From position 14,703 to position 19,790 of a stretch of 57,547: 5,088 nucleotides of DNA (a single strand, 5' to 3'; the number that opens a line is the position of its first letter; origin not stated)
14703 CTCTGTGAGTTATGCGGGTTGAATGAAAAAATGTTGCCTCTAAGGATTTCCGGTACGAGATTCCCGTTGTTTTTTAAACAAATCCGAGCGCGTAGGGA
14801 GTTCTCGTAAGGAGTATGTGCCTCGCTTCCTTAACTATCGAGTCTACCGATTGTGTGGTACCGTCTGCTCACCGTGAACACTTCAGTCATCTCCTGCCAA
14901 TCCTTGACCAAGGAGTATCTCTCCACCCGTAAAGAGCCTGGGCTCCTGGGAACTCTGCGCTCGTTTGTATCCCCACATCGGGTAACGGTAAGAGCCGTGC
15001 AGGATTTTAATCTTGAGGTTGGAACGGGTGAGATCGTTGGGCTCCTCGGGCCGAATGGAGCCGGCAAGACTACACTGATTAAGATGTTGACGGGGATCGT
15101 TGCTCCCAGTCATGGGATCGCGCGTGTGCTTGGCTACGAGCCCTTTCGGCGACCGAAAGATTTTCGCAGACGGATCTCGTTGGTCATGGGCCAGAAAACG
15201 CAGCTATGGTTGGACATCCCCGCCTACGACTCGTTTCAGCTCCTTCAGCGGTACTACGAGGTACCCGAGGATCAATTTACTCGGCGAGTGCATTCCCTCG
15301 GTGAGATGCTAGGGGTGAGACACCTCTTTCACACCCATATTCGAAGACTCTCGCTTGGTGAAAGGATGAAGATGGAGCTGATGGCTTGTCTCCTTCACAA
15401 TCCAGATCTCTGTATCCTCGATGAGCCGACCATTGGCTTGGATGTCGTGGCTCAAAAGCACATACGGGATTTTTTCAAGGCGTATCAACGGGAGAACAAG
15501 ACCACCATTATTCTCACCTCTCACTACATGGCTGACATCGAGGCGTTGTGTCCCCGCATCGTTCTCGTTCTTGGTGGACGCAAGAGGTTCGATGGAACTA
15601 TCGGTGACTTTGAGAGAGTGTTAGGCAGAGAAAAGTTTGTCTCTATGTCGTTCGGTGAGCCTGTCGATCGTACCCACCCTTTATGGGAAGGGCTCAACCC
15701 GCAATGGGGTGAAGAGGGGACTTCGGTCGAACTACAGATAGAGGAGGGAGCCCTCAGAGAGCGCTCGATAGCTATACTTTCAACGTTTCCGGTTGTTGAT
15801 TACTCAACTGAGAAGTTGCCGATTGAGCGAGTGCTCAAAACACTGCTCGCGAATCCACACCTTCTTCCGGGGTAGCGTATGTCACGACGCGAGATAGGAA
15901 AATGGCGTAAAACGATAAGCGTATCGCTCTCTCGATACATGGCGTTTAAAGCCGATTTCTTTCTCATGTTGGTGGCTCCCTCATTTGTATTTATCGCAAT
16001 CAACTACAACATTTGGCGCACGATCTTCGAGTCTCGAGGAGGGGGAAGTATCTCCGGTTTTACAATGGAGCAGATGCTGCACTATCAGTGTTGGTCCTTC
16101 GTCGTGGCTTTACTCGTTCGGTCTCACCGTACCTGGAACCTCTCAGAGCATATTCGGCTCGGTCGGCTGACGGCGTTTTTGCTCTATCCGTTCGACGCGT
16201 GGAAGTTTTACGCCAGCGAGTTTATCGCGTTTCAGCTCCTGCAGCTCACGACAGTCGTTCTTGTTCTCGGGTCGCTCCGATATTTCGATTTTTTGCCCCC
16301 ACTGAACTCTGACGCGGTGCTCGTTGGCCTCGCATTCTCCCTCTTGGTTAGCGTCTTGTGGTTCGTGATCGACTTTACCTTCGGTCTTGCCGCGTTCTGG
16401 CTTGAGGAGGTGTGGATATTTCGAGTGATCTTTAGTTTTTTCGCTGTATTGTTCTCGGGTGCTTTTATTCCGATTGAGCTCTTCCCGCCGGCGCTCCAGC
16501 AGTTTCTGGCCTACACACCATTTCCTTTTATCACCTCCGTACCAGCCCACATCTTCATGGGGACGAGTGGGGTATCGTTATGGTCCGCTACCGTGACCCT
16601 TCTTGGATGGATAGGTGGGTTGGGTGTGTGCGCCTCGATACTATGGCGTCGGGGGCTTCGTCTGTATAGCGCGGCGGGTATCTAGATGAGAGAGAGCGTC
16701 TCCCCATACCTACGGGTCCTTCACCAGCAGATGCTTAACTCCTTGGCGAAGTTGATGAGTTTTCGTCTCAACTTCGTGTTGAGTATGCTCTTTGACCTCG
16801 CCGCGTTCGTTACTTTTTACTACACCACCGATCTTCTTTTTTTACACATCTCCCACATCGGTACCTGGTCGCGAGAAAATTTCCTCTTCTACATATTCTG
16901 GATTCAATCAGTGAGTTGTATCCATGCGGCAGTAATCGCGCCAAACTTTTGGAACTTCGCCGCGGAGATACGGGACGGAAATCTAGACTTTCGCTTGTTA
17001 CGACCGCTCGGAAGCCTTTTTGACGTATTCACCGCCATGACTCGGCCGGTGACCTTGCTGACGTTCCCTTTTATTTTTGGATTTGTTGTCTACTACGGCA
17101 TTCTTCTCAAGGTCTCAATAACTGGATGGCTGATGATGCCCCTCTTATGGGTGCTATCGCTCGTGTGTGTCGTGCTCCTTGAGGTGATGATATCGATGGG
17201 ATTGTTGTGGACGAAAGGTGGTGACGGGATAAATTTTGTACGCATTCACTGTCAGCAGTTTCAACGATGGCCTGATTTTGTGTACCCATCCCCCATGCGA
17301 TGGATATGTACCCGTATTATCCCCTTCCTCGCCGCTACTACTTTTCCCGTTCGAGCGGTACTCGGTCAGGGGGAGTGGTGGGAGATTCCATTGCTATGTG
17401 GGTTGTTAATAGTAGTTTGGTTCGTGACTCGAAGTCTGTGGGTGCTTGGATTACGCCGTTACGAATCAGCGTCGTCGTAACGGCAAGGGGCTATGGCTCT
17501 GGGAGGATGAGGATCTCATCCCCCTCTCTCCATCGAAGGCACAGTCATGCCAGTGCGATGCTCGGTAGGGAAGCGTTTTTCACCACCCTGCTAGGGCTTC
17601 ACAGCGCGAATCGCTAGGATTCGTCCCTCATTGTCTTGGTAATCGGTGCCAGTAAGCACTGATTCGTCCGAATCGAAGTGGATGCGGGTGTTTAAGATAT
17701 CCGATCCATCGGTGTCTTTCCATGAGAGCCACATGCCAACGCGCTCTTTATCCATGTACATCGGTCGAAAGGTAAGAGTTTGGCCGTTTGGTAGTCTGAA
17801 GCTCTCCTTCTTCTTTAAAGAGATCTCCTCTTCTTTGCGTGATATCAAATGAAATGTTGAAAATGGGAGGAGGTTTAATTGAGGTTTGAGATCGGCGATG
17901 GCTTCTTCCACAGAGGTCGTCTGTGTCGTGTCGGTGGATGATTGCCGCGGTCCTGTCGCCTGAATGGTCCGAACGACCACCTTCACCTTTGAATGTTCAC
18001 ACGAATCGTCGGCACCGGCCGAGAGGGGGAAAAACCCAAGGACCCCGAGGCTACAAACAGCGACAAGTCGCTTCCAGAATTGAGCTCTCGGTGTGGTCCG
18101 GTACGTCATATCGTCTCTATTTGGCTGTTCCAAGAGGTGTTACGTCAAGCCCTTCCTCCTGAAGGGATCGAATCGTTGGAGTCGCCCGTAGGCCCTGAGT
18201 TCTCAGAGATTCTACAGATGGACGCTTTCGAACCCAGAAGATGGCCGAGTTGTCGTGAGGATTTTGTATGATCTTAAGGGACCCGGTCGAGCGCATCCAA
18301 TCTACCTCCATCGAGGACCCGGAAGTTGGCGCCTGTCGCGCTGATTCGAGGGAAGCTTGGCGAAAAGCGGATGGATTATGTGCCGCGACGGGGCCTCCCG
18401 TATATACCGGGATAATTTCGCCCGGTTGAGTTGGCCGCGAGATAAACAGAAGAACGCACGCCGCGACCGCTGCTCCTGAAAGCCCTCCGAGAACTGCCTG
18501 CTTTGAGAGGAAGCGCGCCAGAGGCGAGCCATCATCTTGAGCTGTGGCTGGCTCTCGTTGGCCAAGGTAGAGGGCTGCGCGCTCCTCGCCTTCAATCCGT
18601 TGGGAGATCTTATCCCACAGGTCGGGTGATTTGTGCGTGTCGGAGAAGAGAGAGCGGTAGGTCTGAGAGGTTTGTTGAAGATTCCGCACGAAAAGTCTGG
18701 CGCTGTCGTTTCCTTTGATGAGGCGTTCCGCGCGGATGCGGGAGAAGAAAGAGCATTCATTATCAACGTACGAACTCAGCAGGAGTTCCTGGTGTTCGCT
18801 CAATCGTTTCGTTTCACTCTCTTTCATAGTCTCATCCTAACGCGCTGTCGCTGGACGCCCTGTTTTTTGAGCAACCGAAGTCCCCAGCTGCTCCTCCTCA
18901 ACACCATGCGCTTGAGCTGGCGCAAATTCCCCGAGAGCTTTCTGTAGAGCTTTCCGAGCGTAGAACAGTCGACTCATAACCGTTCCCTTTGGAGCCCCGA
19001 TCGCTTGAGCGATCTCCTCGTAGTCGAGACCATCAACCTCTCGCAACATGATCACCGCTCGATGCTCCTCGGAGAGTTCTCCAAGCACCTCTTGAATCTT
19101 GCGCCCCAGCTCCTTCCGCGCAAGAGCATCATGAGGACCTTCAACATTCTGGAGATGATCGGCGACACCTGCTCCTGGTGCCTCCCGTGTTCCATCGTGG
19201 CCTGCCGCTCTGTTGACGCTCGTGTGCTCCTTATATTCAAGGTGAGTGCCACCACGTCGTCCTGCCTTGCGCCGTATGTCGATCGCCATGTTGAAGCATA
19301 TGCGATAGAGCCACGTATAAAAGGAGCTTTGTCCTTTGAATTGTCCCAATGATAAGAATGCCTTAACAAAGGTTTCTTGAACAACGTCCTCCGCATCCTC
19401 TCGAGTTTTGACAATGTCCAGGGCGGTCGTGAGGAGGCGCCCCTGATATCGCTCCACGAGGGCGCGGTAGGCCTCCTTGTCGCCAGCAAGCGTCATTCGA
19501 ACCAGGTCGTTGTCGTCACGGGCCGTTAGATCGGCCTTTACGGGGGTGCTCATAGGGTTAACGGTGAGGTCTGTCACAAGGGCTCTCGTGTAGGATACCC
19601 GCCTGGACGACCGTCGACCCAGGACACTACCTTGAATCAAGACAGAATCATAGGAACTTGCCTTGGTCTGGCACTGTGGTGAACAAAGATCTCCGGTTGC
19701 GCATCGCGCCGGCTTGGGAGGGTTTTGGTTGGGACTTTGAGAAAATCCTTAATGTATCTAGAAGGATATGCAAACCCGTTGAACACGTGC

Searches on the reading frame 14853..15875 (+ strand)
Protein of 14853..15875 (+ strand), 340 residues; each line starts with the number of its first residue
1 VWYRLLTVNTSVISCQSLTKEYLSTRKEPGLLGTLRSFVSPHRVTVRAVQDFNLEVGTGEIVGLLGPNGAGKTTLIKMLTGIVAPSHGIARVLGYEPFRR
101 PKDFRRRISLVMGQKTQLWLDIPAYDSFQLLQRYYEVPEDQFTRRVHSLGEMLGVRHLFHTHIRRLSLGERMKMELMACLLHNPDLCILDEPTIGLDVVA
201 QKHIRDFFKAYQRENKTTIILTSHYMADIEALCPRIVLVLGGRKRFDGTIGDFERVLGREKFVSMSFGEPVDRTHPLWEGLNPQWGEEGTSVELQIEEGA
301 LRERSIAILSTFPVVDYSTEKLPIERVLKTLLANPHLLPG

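Call 12: search_protein_families(library=ncbifam, proteins=[window:14853-15875:+])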
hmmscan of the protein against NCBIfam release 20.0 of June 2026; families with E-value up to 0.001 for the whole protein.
window:14853-15875:+ (340 aa): 184 families (the best 25 are shown)
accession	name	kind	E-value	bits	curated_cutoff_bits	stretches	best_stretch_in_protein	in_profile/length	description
TIGR01188.1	drrA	subfamily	7.9e-57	192.8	312.45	1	46-261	6-219/302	daunorubicin resistance ABC transporter, ATP-binding protein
NF033858.1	ABC2_perm_RbbA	equivalog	2e-39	135.2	1050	1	47-243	280-474/909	ribosome-associated ATPase/putative transporter RbbA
TIGR03522.1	GldA_ABC_ATP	equivalog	1.9e-38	132.6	402.6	1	46-274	15-239/301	gliding motility-associated ABC transporter ATP-binding subunit GldA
TIGR03864.1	PQQ_ABC_ATP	hypoth_equivalog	3.6e-36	124.8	302.25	1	46-256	14-222/236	ABC transporter, ATP-binding subunit, PQQ-dependent alcohol dehydrogenase system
NF010060.0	PRK13537.1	equivalog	1.2e-34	119.6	521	1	48-249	30-229/314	nodulation factor ABC transporter ATP-binding protein NodI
NF010059.0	PRK13536.1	equivalog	1.3e-31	109.6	549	1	48-248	58-256/342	nodulation factor ABC transporter ATP-binding protein NodI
TIGR04521.1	ECF_ATPase_2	equivalog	1.9e-31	109.2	330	1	44-250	16-229/279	energy-coupling factor transporter ATPase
TIGR01288.1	nodI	equivalog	2.6e-30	105.5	424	1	49-248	20-217/303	nodulation factor ABC transporter ATP-binding protein NodI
TIGR04406.1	LPS_export_lptB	equivalog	7.1e-30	104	240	1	47-249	15-218/239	LPS export ABC transporter ATP-binding protein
NF040933.2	ABC_arch_GlcV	equivalog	1.1e-29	103.5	450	1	42-242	15-218/357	glucose ABC transporter ATP-binding protein GlcV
TIGR03740.1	galliderm_ABC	subfamily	3.9e-29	101.9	309.75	1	47-250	14-208/223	lantibiotic protection ABC transporter ATP-binding subunit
TIGR02673.1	FtsE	equivalog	1.1e-25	90.6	264.85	1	44-235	13-206/214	cell division ATP-binding protein FtsE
TIGR01166.1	cbiO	subfamily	2.9e-25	88.8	211.8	1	46-225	5-186/190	cobalt ABC transporter, ATP-binding protein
TIGR04520.1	ECF_ATPase_1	equivalog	6e-25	88.2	315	1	45-249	14-219/269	energy-coupling factor transporter ATPase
NF010068.0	PRK13548.1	equivalog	2.6e-24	85.7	261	1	47-250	19-227/261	heme ABC transporter ATP-binding protein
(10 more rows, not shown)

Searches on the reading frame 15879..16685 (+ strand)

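Call 76: search_protein_families(library=pfam, proteins=[window:15879-16685:+], max_evalue=0.0001)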
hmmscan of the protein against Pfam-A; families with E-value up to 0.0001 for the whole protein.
window:15879-16685:+ (268 aa): 1 family
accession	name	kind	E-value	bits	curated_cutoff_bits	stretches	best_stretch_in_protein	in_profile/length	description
PF06182.17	ABC2_membrane_6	-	2.1e-19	70.6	22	1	37-267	2-229/229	ABC-2 family transporter protein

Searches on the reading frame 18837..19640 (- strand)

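Call 12: search_protein_families(library=ncbifam, proteins=[window:18837-19640:-])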
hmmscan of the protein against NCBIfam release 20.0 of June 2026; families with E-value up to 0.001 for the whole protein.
window:18837-19640:- (267 aa): 97 families (the best 25 are shown)
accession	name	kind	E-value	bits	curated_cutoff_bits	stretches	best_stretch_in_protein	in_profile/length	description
TIGR02939.1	RpoE_Sigma70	equivalog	2.2e-42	145.2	236.15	1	42-236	6-186/190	RNA polymerase sigma factor RpoE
NF008888.0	PRK11922.1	equivalog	3.2e-42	144.7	204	1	35-237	9-197/231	RNA polymerase sigma factor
NF009171.0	PRK12518.1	equivalog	6.8e-38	130.4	208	1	34-236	5-184/191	RNA polymerase sigma factor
NF009166.1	PRK12513.1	equivalog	5.6e-37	127.3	206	1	39-239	5-189/193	RNA polymerase sigma factor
NF007225.0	PRK09643.1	equivalog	8.7e-33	113.7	190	1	39-245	10-191/204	RNA polymerase sigma factor SigM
TIGR02937.1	sigma70-ECF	superfamily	1.7e-31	109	42.9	1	56-236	1-165/165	sigma-70 family RNA polymerase sigma factor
NF007223.0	PRK09641.1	equivalog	2.1e-31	109.2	209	1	46-237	8-185/187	RNA polymerase sigma factor SigW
TIGR02947.1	SigH_actino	hypoth_equivalog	2.5e-30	105.6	251.55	1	65-244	20-187/193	RNA polymerase sigma-70 factor, TIGR02947 family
NF007216.0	PRK09638.1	equivalog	8.9e-30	103.8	194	2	41-140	3-102/180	RNA polymerase sigma factor SigY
TIGR02948.1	SigW_bacill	equivalog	9.8e-28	97.5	243.1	1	46-238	8-186/187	RNA polymerase sigma factor SigW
NF004113.0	PRK05602.1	equivalog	2.4e-26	92.6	208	2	36-126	25-116/211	RNA polymerase sigma factor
NF006089.0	PRK08241.1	subfamily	7.6e-26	91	240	1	48-235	14-203/343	RNA polymerase subunit sigma-70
NF007227.0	PRK09645.1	subfamily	8.1e-26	91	202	1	52-240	9-174/177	sigma-70 family RNA polymerase sigma factor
TIGR02950.1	SigM_subfam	subfamily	9.7e-26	90.5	147.95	2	62-129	6-72/159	RNA polymerase sigma factor, SigM family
NF058625.1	sigma_PG0214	equivalog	6.5e-25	87.8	130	1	55-236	3-161/170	GFO_1088 family ECF-type sigma factor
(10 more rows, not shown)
